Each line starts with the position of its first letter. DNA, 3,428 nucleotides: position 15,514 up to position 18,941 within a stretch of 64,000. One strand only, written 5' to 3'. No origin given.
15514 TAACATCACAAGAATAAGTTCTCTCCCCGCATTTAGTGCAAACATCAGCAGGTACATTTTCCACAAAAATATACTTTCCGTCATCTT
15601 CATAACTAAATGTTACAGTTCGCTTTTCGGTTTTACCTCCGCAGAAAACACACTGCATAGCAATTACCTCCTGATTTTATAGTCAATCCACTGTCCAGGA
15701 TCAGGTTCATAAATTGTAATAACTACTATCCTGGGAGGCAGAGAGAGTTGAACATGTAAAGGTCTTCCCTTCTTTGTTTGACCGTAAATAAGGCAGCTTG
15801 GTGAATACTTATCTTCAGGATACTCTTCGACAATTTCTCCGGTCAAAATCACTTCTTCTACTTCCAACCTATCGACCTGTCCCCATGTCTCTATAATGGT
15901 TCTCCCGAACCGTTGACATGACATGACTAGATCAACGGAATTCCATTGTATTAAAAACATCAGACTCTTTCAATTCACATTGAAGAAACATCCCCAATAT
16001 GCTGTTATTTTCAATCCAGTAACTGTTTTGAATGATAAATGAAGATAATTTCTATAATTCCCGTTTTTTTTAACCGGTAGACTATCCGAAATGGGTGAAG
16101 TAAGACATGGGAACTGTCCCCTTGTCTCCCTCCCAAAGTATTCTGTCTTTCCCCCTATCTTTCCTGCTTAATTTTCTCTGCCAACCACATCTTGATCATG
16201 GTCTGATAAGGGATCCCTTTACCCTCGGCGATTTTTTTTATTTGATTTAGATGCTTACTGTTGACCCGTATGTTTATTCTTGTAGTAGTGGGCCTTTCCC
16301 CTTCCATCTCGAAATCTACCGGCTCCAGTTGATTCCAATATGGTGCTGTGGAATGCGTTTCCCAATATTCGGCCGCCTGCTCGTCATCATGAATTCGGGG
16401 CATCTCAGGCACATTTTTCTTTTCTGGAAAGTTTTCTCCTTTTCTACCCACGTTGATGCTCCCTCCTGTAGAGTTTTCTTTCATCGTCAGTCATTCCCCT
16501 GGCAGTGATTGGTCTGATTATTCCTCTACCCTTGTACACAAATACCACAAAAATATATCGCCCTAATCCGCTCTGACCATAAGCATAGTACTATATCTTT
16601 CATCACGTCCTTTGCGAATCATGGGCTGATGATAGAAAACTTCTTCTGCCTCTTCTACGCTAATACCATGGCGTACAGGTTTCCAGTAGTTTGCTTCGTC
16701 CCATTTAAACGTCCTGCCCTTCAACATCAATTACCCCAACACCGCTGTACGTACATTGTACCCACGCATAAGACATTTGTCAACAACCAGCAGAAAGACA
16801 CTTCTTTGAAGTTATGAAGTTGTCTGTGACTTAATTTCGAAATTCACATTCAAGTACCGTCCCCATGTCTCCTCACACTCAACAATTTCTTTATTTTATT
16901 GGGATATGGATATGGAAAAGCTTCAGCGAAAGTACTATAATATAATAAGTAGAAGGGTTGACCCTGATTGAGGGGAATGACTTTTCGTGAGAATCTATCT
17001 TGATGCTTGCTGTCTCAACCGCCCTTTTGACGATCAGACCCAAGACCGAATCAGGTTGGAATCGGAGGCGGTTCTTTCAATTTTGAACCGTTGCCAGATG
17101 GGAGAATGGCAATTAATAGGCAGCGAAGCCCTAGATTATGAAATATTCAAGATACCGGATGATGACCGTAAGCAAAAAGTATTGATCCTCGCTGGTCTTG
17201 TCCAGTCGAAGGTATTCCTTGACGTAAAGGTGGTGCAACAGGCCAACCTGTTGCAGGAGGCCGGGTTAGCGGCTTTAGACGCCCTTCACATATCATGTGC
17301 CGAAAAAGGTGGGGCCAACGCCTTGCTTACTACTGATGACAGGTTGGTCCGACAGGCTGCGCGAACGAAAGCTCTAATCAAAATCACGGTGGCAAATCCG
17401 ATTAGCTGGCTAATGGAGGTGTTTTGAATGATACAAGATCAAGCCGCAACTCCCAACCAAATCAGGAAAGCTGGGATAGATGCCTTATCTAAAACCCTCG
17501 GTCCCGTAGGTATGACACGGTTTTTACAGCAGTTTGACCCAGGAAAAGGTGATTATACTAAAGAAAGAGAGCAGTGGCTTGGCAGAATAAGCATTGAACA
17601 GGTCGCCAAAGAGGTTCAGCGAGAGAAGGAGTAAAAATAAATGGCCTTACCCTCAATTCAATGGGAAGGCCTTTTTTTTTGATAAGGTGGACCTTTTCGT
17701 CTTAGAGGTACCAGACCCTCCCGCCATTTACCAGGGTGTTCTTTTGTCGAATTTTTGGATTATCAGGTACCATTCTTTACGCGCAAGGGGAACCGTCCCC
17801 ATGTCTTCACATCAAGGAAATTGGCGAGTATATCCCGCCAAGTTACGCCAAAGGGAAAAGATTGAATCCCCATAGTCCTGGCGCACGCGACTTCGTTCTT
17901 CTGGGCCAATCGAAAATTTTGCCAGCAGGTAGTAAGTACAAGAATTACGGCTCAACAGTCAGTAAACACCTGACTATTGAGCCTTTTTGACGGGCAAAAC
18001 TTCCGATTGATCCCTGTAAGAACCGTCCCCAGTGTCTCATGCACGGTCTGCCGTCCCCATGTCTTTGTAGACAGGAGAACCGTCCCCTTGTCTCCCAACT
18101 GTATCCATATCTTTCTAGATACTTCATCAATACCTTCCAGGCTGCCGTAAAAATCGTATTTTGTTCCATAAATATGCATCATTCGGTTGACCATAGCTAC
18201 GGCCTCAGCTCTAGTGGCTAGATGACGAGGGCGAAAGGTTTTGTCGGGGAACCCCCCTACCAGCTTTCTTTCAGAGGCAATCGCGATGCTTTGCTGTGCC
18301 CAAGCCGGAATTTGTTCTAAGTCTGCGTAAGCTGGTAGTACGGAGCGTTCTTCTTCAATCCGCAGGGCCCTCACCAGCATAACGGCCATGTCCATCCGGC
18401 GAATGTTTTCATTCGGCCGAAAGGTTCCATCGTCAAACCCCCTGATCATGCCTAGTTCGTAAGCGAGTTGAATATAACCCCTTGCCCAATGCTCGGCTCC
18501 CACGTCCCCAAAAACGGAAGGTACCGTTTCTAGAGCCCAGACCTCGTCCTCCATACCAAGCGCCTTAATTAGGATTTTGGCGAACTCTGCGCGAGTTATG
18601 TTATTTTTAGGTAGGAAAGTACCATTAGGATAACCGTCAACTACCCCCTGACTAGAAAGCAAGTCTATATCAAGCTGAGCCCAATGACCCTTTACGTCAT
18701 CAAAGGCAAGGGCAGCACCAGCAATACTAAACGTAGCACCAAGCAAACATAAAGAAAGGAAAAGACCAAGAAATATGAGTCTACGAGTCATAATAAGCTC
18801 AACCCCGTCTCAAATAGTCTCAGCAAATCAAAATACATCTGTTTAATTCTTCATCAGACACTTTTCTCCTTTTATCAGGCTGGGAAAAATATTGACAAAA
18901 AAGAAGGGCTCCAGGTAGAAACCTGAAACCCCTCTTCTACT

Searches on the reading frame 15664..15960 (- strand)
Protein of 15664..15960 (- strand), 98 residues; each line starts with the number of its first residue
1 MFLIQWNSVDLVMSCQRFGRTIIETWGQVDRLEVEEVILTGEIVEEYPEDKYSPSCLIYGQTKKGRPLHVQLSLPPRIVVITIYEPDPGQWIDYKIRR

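Call 83: search_protein_families(library=pfam, proteins=[window:15664-15960:-], max_evalue=0.01)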
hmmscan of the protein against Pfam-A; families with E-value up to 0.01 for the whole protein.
window:15664-15960:- (98 aa): 1 family
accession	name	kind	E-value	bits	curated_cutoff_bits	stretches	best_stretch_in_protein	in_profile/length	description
PF14076.12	DUF4258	-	1.8e-16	60.6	25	1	29-85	14-71/71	Domain of unknown function (DUF4258)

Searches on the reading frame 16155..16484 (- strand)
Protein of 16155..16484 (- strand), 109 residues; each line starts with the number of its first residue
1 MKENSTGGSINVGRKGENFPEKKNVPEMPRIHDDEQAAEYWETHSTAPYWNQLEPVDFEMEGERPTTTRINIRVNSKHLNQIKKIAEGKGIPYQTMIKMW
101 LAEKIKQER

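Call 82: search_protein_families(library=pfam, proteins=[window:16155-16484:-], max_evalue=0.001)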
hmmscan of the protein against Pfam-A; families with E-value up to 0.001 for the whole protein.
window:16155-16484:- (109 aa): 2 families
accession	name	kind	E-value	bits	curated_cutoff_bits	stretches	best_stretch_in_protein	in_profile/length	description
PF12441.14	CopG_antitoxin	-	3.6e-17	63.3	28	1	27-104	2-79/79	CopG antitoxin of type II toxin-antitoxin system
PF19807.5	DUF6290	-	5.1e-05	23.8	27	1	69-108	3-42/72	Family of unknown function (DUF6290)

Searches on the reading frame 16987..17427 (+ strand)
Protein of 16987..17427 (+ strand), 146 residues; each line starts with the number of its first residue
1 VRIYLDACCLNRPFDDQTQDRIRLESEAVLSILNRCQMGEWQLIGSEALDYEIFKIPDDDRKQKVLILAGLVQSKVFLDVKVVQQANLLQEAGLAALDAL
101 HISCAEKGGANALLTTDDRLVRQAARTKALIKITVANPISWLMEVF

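Call 83: search_protein_families(library=pfam, proteins=[window:16987-17427:+], max_evalue=0.01)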
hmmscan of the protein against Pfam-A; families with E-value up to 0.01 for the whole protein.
window:16987-17427:+ (146 aa): 1 family
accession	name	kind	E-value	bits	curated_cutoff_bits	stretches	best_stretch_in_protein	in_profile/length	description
PF01850.27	PIN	-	1.6e-05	26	23.6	1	68-124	64-118/120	PIN domain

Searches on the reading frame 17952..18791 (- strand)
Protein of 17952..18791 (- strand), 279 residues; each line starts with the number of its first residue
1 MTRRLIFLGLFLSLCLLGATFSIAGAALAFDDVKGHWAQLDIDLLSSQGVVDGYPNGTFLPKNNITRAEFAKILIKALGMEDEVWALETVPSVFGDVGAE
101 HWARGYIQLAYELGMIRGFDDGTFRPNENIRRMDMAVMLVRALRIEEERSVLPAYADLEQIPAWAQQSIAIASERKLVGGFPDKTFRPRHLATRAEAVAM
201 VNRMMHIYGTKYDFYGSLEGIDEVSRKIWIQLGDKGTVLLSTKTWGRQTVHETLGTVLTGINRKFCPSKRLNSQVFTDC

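Call 82: search_protein_families(library=pfam, proteins=[window:17952-18791:-], max_evalue=0.001)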
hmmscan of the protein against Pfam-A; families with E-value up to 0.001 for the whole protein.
window:17952-18791:- (279 aa): 1 family
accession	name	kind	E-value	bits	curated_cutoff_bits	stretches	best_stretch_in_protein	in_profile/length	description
PF00395.25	SLH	-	7.3e-42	141.5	20.8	3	30-71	2-44/44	S-layer homology domain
